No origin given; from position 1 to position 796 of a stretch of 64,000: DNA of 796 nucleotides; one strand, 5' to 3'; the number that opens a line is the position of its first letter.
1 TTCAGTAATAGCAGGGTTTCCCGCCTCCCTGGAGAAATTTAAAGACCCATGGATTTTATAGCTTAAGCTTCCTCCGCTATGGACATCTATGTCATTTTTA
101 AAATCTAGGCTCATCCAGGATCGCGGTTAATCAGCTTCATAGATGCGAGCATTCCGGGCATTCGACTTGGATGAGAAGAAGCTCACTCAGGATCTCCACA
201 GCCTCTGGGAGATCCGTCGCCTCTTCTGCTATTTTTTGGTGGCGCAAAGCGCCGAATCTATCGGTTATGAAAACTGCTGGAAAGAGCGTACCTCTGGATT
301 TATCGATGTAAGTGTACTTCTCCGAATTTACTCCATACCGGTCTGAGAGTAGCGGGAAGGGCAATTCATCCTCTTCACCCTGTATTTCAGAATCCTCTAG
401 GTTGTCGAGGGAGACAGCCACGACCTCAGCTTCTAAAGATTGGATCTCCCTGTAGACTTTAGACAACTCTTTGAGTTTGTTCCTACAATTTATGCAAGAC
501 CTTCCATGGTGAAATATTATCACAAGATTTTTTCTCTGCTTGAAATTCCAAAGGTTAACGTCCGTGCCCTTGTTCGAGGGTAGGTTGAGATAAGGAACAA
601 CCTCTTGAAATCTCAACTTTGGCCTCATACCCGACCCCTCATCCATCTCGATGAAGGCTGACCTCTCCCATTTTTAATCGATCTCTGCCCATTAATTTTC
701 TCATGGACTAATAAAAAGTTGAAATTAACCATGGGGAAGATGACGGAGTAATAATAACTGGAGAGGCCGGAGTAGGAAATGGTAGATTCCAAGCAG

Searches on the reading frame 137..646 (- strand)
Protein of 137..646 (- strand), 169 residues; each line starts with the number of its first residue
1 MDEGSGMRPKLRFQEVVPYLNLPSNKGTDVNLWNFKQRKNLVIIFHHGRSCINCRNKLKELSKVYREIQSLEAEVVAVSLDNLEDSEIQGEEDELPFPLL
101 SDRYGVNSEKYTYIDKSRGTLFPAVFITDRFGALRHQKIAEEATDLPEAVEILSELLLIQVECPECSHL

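Call 58: search_protein_families(library=pfam, proteins=[window:137-646:-], max_evalue=0.001)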
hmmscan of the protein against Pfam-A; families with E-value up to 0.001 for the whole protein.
window:137-646:- (169 aa): 2 families
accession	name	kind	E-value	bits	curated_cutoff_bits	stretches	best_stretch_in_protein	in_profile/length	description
PF00578.27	AhpC-TSA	-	1.9e-20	73.5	26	1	16-136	4-123/124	AhpC/TSA family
PF08534.16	Redoxin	-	4.3e-11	43.2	26.6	1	18-152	7-147/148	Redoxin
